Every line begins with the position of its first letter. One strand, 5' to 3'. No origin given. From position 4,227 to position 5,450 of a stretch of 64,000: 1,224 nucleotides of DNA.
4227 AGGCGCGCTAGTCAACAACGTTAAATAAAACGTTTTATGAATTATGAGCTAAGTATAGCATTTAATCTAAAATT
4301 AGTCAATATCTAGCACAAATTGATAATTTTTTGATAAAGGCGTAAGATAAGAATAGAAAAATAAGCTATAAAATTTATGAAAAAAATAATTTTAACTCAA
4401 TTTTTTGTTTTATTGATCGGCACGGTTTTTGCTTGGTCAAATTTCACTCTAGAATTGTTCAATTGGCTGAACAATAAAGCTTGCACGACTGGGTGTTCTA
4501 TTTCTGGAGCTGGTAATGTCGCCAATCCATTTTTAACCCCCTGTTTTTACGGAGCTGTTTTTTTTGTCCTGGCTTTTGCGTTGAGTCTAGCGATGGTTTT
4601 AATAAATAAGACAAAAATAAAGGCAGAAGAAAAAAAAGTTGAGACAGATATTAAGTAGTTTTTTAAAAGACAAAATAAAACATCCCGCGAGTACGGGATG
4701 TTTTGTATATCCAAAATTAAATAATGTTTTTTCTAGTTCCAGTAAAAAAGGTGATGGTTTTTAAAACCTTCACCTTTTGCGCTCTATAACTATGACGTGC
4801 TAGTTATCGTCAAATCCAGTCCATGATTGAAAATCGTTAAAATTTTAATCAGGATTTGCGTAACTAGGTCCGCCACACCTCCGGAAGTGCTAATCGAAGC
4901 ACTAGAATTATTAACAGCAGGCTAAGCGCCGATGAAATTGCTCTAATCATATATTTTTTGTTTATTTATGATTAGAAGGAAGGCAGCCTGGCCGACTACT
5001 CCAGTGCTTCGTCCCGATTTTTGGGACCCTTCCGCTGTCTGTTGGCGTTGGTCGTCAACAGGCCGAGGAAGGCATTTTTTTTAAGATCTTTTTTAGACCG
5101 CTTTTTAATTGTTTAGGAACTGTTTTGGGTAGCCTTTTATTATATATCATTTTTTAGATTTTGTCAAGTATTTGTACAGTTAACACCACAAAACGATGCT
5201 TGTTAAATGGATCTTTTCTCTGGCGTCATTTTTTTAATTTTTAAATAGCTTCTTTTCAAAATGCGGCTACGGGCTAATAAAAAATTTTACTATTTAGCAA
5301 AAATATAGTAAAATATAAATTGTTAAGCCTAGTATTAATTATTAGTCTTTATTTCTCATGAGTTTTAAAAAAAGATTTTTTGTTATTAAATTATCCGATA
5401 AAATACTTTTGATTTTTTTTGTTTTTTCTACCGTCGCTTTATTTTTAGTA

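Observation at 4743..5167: Promoter-to-terminator structured RNA locus of unknown family, containing a start-codon-occluded 28-codon hydrophobic ORF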

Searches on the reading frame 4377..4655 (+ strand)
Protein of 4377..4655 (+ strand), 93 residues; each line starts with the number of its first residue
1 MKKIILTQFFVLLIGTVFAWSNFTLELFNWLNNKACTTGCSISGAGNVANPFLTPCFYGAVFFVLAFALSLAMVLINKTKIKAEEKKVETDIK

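Call 11: find_encoding_contigs(protein=window:4377-4655:+, flank=3000, max_places=10)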
Protein window:4377-4655:+ (93 aa): 21 contigs read that carry it; 4 places shown.
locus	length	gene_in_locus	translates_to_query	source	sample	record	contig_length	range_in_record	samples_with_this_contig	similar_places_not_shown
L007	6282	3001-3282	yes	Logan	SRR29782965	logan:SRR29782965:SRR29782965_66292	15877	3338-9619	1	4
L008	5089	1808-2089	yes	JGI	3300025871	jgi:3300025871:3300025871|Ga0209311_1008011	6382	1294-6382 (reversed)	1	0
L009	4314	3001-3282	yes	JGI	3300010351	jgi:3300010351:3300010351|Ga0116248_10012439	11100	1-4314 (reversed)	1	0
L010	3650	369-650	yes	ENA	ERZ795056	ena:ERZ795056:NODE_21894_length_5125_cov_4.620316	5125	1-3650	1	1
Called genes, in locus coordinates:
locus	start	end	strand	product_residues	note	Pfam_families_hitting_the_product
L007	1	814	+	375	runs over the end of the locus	PF10648:Gmad2, PF10646:Germane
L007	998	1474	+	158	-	PF03073:TspO_MBR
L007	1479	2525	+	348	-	-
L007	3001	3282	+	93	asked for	-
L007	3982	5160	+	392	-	PF00672:HAMP, PF00512:HisKA, PF02518:HATPase_c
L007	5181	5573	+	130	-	PF00072:Response_reg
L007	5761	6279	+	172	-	PF00753:Lactamase_B, PF14597:Lactamase_B_5, PF19583:ODP (weak), PF23023:Anti-Pycsar_Apyc1 (faint)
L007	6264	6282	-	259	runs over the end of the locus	PF20257:SAM_HAT_C (weak)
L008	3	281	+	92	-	?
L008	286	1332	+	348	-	-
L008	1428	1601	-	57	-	PF23477:zf_Tbcl_2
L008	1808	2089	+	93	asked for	-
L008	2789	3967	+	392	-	PF00672:HAMP, PF00512:HisKA, PF02518:HATPase_c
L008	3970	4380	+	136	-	PF00072:Response_reg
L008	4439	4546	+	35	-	-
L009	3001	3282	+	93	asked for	-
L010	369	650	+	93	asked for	-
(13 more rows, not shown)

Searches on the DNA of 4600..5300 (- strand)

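Call 4: search_rna_families(source=window, start=4600, end=5300, threshold=evalue, max_evalue=10, show_alignments=5)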
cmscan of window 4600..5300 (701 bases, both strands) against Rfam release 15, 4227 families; matches with E-value up to 10: 14.
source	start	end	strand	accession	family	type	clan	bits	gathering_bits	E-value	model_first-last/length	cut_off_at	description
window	4631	4731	-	RF01770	rimP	Cis-reg; leader;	-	26.2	47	0.056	1-102/102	no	Gammaprotebacteria rimP leader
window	4673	4803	-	RF01775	RsaOG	Gene; sRNA;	-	24.4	50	0.19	1-147/147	no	RNA S.aureus Orsay G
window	4649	4733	+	RF01770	rimP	Cis-reg; leader;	-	23.6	47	0.2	1-102/102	no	Gammaprotebacteria rimP leader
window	4675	4793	+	RF02839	Ref66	Gene; antisense;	-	22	92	0.08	1-120/120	no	Enterococcus sRNA 66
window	4672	4738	-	RF02064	STnc370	Gene; sRNA;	-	21.6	54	3.6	1-71/71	no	Enterobacterial sRNA STnc370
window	5233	5289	-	RF00364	mir-BART2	Gene; miRNA;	-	20.2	60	0.76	1-62/62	no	mir-BART2 microRNA precursor family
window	4747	4777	+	RF04262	MIR1319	Gene; miRNA;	-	19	116.6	1.2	1-119/119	no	MIR1319 microRNA precursor family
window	4950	5023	+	RF02838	Ref55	Gene; sRNA;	-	18.6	43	8.4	1-54/54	no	Enterococcus sRNA 55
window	5014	5090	+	RF03469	mir-1179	Gene; miRNA;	-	18.1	80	1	1-82/82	no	mir-1179 microRNA precursor family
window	4627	4704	+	RF02844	RefA9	Gene; antisense;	-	18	49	4.9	1-64/64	no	Enterococcus sRNA A9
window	4747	4777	-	RF04262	MIR1319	Gene; miRNA;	-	17.6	116.6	2.7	1-119/119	no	MIR1319 microRNA precursor family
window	4942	4976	+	RF00754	mir-279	Gene; miRNA;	CL00095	17.5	56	1.7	27-61/87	no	mir-279 microRNA precursor family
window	4938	4981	-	RF00710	mir-44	Gene; miRNA;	-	15.7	54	1.4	19-69/88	no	mir-44 microRNA precursor family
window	5159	5264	-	RF00412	SNORA21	Gene; snRNA; snoRNA; HACA-box;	CL00031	14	80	3.9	1-136/136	no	Small nucleolar RNA SNORA21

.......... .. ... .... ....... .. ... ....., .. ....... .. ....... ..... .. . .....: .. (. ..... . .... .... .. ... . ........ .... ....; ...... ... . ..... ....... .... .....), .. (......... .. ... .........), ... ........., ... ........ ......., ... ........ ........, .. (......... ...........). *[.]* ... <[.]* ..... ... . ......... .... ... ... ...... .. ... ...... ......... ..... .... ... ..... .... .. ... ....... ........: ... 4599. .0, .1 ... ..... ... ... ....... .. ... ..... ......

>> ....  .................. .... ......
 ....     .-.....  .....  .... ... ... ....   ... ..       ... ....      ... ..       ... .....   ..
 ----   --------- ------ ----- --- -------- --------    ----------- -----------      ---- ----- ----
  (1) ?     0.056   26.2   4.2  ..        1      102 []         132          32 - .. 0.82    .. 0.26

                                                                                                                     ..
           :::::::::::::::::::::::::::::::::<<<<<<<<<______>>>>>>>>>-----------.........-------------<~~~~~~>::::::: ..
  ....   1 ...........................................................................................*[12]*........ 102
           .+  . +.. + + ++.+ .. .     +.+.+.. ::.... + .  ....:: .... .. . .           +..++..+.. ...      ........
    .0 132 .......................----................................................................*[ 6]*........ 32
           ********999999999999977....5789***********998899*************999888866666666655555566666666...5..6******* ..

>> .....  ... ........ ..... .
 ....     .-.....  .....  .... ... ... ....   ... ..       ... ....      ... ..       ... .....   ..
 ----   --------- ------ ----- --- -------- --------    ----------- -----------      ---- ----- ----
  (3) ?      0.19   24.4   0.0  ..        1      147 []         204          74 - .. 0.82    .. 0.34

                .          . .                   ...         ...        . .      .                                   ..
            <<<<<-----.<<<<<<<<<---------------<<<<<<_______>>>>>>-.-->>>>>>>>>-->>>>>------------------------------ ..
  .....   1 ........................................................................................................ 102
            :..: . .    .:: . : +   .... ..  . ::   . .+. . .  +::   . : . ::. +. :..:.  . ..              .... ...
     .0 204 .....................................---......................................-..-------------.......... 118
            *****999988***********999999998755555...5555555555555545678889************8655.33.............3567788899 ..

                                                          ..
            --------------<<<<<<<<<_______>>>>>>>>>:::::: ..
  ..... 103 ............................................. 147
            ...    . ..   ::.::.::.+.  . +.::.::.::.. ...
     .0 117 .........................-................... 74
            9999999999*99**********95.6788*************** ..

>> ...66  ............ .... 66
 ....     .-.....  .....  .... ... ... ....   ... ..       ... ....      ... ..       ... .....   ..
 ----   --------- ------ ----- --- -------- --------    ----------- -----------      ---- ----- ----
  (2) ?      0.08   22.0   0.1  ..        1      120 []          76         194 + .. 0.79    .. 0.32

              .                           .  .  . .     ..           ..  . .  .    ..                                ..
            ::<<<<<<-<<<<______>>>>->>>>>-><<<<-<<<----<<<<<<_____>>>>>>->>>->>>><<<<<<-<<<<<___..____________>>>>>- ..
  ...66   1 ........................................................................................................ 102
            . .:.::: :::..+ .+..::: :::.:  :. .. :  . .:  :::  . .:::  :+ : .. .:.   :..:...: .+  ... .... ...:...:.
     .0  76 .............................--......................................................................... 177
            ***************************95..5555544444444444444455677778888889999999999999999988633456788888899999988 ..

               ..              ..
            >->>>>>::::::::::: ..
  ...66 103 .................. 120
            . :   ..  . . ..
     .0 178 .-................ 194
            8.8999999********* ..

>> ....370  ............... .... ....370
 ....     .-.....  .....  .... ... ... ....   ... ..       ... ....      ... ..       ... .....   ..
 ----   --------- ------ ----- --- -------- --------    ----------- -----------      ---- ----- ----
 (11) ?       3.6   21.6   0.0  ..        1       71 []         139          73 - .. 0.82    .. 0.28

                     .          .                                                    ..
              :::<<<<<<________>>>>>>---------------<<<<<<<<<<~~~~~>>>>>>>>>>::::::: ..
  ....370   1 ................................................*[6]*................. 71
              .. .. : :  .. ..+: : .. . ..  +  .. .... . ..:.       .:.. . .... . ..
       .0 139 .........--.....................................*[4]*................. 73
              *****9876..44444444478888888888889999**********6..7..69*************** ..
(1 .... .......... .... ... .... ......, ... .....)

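Call 56: build_rna_model(alignment_id=A4, structure=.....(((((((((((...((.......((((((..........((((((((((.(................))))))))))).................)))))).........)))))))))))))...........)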
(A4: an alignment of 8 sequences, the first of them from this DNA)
Model R1 built from alignment A4 (8 sequences, 139 columns); structure: as given.
model positions 131; base pairs 30; branch points 0; effective number of sequences 2.13; information 0.59 bits per position. Calibrated on 0.2 Mb of random sequence (short: E-values are rough).
structure used (alignment columns):
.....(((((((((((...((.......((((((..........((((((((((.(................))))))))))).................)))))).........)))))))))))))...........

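Call 58: search_with_rna_model(model_id=R1, sources=[window, L024, L011, L015, L012, L026, L027, L029, L014, L018, L019, L020], make_alignment=true, max_evalue=1, show_alignments=0)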
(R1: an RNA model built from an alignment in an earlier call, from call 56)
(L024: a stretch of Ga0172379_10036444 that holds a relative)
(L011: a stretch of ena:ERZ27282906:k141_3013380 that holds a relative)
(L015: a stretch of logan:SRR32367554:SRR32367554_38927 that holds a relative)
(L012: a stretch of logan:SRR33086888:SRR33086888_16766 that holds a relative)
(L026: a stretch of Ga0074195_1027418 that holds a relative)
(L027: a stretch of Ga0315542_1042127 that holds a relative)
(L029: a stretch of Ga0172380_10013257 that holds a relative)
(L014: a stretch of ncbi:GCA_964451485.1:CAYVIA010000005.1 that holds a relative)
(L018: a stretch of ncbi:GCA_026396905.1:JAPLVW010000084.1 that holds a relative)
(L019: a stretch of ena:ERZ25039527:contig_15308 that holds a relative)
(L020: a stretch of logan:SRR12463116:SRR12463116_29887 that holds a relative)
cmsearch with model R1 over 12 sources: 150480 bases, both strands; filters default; matches with E-value up to 1: 12.
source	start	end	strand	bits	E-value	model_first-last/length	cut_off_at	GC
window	4885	5013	-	138.7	9.9e-33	1-131/131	no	0.4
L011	2463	2593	-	137.4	2.1e-32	1-131/131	no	0.39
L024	2437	2566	+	132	5e-31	1-131/131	no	0.44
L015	3308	3440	-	123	1e-28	1-131/131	no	0.42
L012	3681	3808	-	120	5.6e-28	1-131/131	no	0.48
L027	354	482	+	115.6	7.7e-27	1-131/131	no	0.43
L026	181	306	+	102.5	1.6e-23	1-131/131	no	0.44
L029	2441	2566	+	78.8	1.8e-17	1-131/131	no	0.37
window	29624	29664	+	15.1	0.33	1-131/131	no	0.29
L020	4788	4828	-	14.9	0.38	1-131/131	no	0.27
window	29409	29473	+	14.7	0.42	1-131/131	no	0.26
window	56211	56342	-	14.2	0.54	1-131/131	no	0.42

Alignment A6: 12 matches aligned to the model, 151 columns, each read 5' to 3' on its own strand. Consensus structure (alignment columns), stored with it:
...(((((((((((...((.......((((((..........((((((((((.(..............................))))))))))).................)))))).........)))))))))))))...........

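Call 59: search_with_rna_model(model_id=R1, sources=[window, L024, L011, L015, L012, L026, L027, L029], make_alignment=true, max_evalue=0.000001, show_alignments=0)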
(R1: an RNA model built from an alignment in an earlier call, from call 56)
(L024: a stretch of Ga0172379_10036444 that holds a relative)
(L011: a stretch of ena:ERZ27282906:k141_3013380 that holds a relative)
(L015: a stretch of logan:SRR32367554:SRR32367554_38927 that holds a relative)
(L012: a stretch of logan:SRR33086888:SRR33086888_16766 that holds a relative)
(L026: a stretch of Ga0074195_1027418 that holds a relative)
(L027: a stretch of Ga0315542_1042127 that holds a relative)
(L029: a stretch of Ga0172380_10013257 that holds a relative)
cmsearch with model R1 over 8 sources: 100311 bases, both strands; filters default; matches with E-value up to 0.000001: 8.
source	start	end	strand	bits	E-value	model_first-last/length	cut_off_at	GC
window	4885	5013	-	138.7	6.6e-33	1-131/131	no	0.4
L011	2463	2593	-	137.4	1.4e-32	1-131/131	no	0.39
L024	2437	2566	+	132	3.3e-31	1-131/131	no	0.44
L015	3308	3440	-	123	6.7e-29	1-131/131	no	0.42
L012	3681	3808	-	120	3.7e-28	1-131/131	no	0.48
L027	354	482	+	115.6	5.1e-27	1-131/131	no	0.43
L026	181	306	+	102.5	1.1e-23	1-131/131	no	0.44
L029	2441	2566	+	78.8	1.2e-17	1-131/131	no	0.37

Alignment A7: 8 matches aligned to the model, 137 columns, each read 5' to 3' on its own strand. Consensus structure (alignment columns), stored with it:
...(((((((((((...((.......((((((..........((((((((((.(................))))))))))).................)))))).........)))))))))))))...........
